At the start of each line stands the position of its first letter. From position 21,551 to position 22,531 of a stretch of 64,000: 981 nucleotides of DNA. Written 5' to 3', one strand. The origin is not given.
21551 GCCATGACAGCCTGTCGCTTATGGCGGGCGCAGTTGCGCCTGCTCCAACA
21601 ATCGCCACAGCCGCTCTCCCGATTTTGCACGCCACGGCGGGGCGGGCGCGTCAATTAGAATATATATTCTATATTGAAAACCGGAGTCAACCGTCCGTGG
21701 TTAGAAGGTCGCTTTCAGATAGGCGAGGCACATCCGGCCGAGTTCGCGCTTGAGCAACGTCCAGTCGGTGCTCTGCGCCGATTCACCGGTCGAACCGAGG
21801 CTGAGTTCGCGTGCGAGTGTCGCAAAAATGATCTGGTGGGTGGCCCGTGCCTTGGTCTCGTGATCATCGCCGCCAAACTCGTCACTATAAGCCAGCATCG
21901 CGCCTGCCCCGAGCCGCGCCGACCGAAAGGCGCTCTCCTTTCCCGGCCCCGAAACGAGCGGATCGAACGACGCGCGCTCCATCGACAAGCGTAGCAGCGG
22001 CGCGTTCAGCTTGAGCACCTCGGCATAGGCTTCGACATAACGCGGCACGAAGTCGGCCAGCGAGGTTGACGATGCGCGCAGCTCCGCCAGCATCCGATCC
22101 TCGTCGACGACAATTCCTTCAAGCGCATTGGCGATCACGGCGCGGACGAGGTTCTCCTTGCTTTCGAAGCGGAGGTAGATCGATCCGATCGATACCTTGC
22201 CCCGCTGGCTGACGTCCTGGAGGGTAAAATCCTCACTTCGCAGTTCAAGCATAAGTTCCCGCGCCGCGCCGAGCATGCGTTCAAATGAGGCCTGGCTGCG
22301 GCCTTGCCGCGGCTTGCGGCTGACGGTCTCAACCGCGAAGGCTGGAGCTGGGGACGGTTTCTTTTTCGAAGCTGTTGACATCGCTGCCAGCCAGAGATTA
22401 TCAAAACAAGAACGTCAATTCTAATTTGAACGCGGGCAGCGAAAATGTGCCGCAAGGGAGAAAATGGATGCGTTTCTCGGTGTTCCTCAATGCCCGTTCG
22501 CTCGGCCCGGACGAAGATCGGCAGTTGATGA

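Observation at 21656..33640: A 16-bp palindrome TAGAA-N6-TTCTA defines a four-promoter TetR regulon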

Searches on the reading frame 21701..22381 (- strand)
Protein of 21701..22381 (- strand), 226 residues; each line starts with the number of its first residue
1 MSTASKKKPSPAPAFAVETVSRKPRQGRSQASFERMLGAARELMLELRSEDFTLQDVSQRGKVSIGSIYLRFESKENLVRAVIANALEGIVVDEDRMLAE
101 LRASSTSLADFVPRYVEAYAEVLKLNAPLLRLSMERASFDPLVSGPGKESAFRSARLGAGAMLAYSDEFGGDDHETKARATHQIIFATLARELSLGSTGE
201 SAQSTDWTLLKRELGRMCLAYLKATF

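Call 11: search_protein_families(library=pfam, proteins=[window:21701-22381:-])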
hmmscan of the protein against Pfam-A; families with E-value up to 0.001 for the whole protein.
window:21701-22381:- (226 aa): 1 family
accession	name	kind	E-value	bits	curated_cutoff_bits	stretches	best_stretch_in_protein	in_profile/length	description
PF00440.29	TetR_N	-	2.3e-06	27.7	24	1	38-82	3-47/47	Bacterial regulatory proteins, tetR family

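Call 27: find_related_loci(query=window:21701-22381:-, collection=genome_contigs, flank=10000)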
Query window:21701-22381:- (226 aa) in genome_contigs; peptide patterns used: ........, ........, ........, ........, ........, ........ (x = any residue, [..] = any of these).
217 stretches matched a pattern; 42 encode a relative of the query (tblastn E <= 1e-3); 42 distinct loci.
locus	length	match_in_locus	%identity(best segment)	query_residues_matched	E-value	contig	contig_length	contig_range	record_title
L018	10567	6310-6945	72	13-224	3e-100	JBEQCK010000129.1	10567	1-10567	MAG: Novosphingobium sp. isolate 05_S201.semibin_refined.075_sub NODE_3336_length_10567_cov_2.473276:0-10567, whole geno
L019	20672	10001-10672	69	1-224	1e-97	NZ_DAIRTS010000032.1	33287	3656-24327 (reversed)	MAG: Novosphingobium sp. isolate CTOTU10771 NODE_176_length_33287_cov_37.722286, whole genome shotgun sequence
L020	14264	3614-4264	68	8-224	1e-96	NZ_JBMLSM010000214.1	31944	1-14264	MAG: Novosphingobium sp. isolate LE_489446 NODE_1533_length_31944_cov_8.523503, whole genome shotgun sequence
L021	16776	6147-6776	69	15-224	6e-96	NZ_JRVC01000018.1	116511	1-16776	Novosphingobium subterraneum strain DSM 12447 NJ75_contig000018, whole genome shotgun sequence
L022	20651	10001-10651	68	8-224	1e-95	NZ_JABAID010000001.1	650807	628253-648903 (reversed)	Novosphingobium sp. ERN07 Scaffold1, whole genome shotgun sequence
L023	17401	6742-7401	68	5-224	3e-95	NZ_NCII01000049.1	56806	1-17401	MAG: Novosphingobium sp. 17-62-19 lw04302015_17_scaffold_364, whole genome shotgun sequence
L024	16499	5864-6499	67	13-224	6e-94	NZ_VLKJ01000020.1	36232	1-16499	Novosphingobium taihuense strain CGMCC 1.3432 IQ25DRAFT_scaffold00020.20, whole genome shotgun sequence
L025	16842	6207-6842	67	13-224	1e-93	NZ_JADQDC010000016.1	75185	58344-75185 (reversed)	Novosphingobium jiangmenense strain 1Y9A NODE_16_length_75185_cov_55.798649, whole genome shotgun sequence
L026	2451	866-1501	67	13-224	8e-97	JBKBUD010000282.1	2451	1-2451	MAG: Novosphingobium sp. isolate 21I_061.bin.16 NODE_13451_length_2451_cov_4.889270, whole genome shotgun sequence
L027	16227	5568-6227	67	5-224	6e-93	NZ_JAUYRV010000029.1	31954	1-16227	MAG: Novosphingobium sp. isolate C5_metabat.bin.10 C5_k141_379876, whole genome shotgun sequence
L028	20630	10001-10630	68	15-224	1e-91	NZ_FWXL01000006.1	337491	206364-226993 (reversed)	Novosphingobium sp. B1, whole genome shotgun sequence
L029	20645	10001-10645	66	9-223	1e-91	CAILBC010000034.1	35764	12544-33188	MAG: uncultured Sphingomonadales bacterium isolate AM-lipid-02-D1_bin-0085 genome assembly, contig: bin-0085:34/48, whol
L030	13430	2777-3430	66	7-224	5e-91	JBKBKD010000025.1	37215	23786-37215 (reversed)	MAG: Novosphingobium sp. isolate 21H_026.bin.25 NODE_1119_length_37215_cov_6.666496, whole genome shotgun sequence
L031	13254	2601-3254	66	7-224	2e-90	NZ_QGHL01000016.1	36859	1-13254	Novosphingobium meiothermophilum strain SYSU G00007 SYSU_G00007_Contig17, whole genome shotgun sequence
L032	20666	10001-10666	66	2-223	9e-90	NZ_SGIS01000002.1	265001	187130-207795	Sphingomonas populi strain 3-7 Scaffold2, whole genome shotgun sequence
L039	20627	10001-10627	59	14-222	3e-74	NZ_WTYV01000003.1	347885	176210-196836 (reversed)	Alteraurantiacibacter buctensis strain M0322 NODE_3_length_347885, whole genome shotgun sequence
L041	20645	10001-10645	58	9-223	2e-72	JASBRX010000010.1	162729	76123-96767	MAG: Sphingomonas bacterium isolate BWSM_12 k141_2007324, whole genome shotgun sequence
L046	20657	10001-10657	55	5-223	8e-70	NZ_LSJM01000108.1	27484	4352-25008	Sphingomonas sp. CCH9-E2 CCH9-E2_contig118, whole genome shotgun sequence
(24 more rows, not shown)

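Call 44: search_protein_families(library=ncbifam, proteins=[window:21701-22381:-], max_evalue=0.001)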
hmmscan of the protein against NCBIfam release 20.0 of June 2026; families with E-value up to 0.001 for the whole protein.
window:21701-22381:- (226 aa): 2 families
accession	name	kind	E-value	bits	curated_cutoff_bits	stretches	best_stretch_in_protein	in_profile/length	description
NF041196.1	ScbR_bind_reg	equivalog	8.6e-07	29.3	150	1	26-138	1-112/191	ScbR family autoregulator-binding transcription factor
NF053516.1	TranRepPrsAVib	equivalog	2.7e-05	24.1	300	1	33-106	8-81/208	TetR family transcriptional repressor PsrA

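Call 45: search_solved_structures(query=window:21701-22381:-, max_evalue=0.01)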
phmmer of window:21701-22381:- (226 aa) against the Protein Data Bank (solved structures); distinct sequences matched with E-value up to 0.01: 14.
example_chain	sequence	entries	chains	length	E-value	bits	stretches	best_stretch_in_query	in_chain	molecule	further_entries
3aqs_A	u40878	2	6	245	5.8e-05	26.3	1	24-103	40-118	Bacterial regulatory proteins, tetR family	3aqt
3mvp_A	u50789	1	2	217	0.00014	25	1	19-84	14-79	TetR/AcrR transcriptional regulator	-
6wp7_A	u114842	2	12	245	0.00015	24.9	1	24-90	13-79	AvaR1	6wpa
6wp9_A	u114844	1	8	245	0.00016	24.8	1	25-90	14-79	AvaR1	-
6srn_A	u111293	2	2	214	0.00017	24.7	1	8-141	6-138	TetR family transcriptional regulator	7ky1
5ovy_B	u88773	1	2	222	0.00023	24.3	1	20-90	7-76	Putative transcriptional regulator, TetR family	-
8ke8_A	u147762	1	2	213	0.00026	24.1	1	27-116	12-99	NalC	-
5xay_A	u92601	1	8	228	0.00038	23.6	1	25-101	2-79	Gamma-butyrolactone receptor protein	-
5xaz_A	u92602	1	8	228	0.00042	23.4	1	25-102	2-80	Gamma-butyrolactone receptor protein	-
3bjb_A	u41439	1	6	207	0.00092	22.3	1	21-92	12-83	Probable transcriptional regulator, TetR family protein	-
3vpr_A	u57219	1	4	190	0.0031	20.6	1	34-130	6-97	Transcriptional regulator, TetR family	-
2eh3_A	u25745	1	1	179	0.0041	20.2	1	33-90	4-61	Transcriptional regulator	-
4uds_A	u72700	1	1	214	0.0046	20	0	26-100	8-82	MBDR REGULATOR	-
2oer_A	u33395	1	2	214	0.0053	19.8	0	22-78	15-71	Probable transcriptional regulator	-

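Call 54: search_protein_families(library=pfam, proteins=[L021:3772-4827:-, L021:4841-5962:-, L046:2888-3286:+, L041:1167-1598:+, L041:1695-3308:-, L041:3372-4328:-, L039:3674-4117:+, L039:4131-5132:-, L022:7625-8680:-, L022:8691-9809:-])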
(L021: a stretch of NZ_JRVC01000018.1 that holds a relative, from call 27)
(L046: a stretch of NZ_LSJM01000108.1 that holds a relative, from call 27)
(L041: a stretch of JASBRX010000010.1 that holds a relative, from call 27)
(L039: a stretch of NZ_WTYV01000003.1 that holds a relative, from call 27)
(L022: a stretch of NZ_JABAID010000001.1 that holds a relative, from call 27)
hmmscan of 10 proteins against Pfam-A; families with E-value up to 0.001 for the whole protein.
L021:3772-4827:- (351 aa): 1 family
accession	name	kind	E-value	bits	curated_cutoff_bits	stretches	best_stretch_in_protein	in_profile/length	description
PF01261.30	AP_endonuc_2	-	3e-40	138.9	31.1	1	29-321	2-248/249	Xylose isomerase-like TIM barrel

L021:4841-5962:- (373 aa): 3 families
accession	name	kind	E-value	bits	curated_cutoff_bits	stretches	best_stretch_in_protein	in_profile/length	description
PF22725.1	GFO_IDH_MocA_C3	-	7.7e-28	97.4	27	1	146-274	1-123/124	GFO/IDH/MocA C-terminal domain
PF01408.29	GFO_IDH_MocA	-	5.6e-18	66.2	24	1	9-138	2-120/120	Oxidoreductase family, NAD-binding Rossmann fold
PF02894.22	GFO_IDH_MocA_C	-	8.3e-16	58.9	22.9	1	151-373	2-218/218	Oxidoreductase family, C-terminal alpha/beta domain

L046:2888-3286:+ (132 aa): 1 family
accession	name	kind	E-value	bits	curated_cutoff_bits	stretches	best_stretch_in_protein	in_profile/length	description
PF13564.11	DoxX_2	-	1.2e-09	38.6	26.3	1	11-114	1-99/103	DoxX-like family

L041:1167-1598:+ (143 aa): 1 family
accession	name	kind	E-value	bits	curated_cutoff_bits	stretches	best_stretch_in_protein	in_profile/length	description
PF13564.11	DoxX_2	-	1.2e-09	38.7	26.3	1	17-122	1-101/103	DoxX-like family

L041:1695-3308:- (537 aa): 2 families
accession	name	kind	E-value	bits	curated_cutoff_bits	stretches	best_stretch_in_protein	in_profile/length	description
PF04616.20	Glyco_hydro_43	-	8.6e-85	285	32.2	1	51-329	1-288/288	Glycosyl hydrolases family 43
PF17851.8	GH43_C2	-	2e-06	28.1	22.7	1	356-500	1-163/203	Beta xylosidase C-terminal Concanavalin A-like domain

L041:3372-4328:- (318 aa): 1 family
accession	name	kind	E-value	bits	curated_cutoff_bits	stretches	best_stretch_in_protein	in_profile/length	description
PF06283.17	ThuA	-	9.2e-34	118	33.4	1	52-299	1-209/209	Trehalose utilisation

L039:3674-4117:+ (147 aa): 1 family
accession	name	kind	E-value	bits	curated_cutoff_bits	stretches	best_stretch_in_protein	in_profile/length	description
PF13564.11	DoxX_2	-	1.8e-09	38.1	26.3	1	31-134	2-101/103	DoxX-like family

L039:4131-5132:- (333 aa): 1 family
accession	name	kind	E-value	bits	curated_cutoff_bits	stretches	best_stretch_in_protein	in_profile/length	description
PF01156.24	IU_nuc_hydro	-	3.4e-10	40.5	34.2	1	118-236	72-204/297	Inosine-uridine preferring nucleoside hydrolase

L022:7625-8680:- (351 aa): 1 family
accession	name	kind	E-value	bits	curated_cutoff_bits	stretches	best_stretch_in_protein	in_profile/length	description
PF01261.30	AP_endonuc_2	-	3.6e-40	138.7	31.1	1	29-321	2-248/249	Xylose isomerase-like TIM barrel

L022:8691-9809:- (372 aa): 3 families
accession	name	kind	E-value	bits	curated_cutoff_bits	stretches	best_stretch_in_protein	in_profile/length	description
PF22725.1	GFO_IDH_MocA_C3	-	2.1e-27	96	27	1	144-271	2-123/124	GFO/IDH/MocA C-terminal domain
PF01408.29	GFO_IDH_MocA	-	2.9e-16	60.7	24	1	6-134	2-119/120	Oxidoreductase family, NAD-binding Rossmann fold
PF02894.22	GFO_IDH_MocA_C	-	7.8e-16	59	22.9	1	148-370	2-218/218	Oxidoreductase family, C-terminal alpha/beta domain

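Call 72: predict_structure(alignment_id=A1)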
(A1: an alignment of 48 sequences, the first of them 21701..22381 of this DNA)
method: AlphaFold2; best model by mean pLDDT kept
length: 226 residues; sequences in the alignment: 48
mean_pLDDT: 89.8   pTM: 0.83
mean pLDDT of the five models: 89.8, 88.3, 88.1, 87.3, 87.0
residues with pLDDT >= 90: 183; 70-90: 20; 50-70: 10; < 50: 13
segments of 3 or more residues with pLDDT < 50: 1-13
pLDDT, mean of each block of 10 residues (from residue 1): 43 60 78 95 97 98 94 95 94 96 97 98 96 95 93 96 98 97 97 80 78 98 94
secondary structure, 60 per line:
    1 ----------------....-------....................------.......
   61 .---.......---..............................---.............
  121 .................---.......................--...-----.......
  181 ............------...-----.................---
elements in order: H17-20 H28-47 H54-61 H65-71 H75-104 H108-137 H141-163 H174-192 H207-223

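Call 74: fold_search(model_id=the predicted structure, library=pdb)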
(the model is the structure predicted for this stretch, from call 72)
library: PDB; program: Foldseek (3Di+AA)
matches with E <= 10: 869; with E <= 0.001: 83
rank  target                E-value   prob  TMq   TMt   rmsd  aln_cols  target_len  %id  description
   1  3mvp_A                1.7e-05  1.00  0.60  0.65   5.1       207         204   17  The Crystal Structure of a TetR/AcrR transcriptional regulator from Streptococcus mutans to 1.85A (released 2010-05-12)
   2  5nz0                  4.9e-05  1.00  0.68  0.79   3.1       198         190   17  Structure of Transcriptional Regulatory Repressor Protein - EthR from Mycobacterium Tuberculosis in complex with linezol (released 2018-05-30)
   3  3tp3                  6.5e-05  1.00  0.67  0.77   3.1       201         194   17  Structure of HTH-type transcriptional regulator EthR, G106W mutant (released 2011-12-21)
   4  6ho1                  6.8e-05  1.00  0.67  0.79   2.9       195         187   18  TRANSCRIPTIONAL REPRESSOR ETHR FROM MYCOBACTERIUM TUBERCULOSIS IN COMPLEX WITH BDM41974 (released 2018-12-26)
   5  4m3d                  8.2e-05  1.00  0.68  0.78   3.0       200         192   17  Rapid and efficient design of new inhibitors of Mycobacterium tuberculosis transcriptional repressor EthR using fragment (released 2014-06-25)
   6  6ho9                  9.5e-05  1.00  0.66  0.79   3.0       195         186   17  TRANSCRIPTIONAL REPRESSOR ETHR FROM MYCOBACTERIUM TUBERCULOSIS IN COMPLEX WITH BDM44825 (released 2018-12-26)
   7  7ngg                  1.0e-04  1.00  0.69  0.79   2.9       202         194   17  Mycobacterium tuberculosis transcriptional regulator EthR with bound inhibitory compound (released 2022-02-23)
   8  3f0c                  1.0e-04  1.00  0.62  0.71   4.1       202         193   18  Crystal structure of transcriptional regulator from Cytophaga hutchinsonii ATCC 33406 (released 2008-11-11)
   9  8ke8_A                1.3e-04  1.00  0.68  0.76   3.5       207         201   21  Crystal structure of TetR-type transcriptional factor NalC from P. aeruginosa (released 2023-09-20)
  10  1t56                  1.4e-04  1.00  0.69  0.79   2.9       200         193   17  Crystal structure of TetR family repressor M. tuberculosis EthR (released 2004-07-27)
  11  6ho4                  1.4e-04  1.00  0.66  0.77   3.1       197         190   15  TRANSCRIPTIONAL REPRESSOR ETHR FROM MYCOBACTERIUM TUBERCULOSIS IN COMPLEX WITH BDM44693 (released 2018-12-26)
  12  3whb_A                1.7e-04  1.00  0.58  0.66   4.5       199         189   17  Crystal structure of FadR from Bacillus subtilis, a transcriptional regulator involved in the regulation of fatty acid (released 2014-03-19)
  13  4m3g                  1.8e-04  1.00  0.67  0.78   3.1       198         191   15  Rapid and efficient design of new inhibitors of Mycobacterium tuberculosis transcriptional repressor EthR using fragment (released 2014-06-25)
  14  5gpa_A                1.8e-04  1.00  0.62  0.72   3.9       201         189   17  Structural analysis of fatty acid degradation regulator FadR from Bacillus halodurans (released 2017-03-01)
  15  3bhq_A                1.8e-04  1.00  0.63  0.69   4.1       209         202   19  CRYSTAL STRUCTURE OF A PUTATIVE TETR-FAMILY TRANSCRIPTIONAL REGULATOR (MLR_4833) FROM MESORHIZOBIUM LOTI MAFF303099 AT (released 2007-12-11)
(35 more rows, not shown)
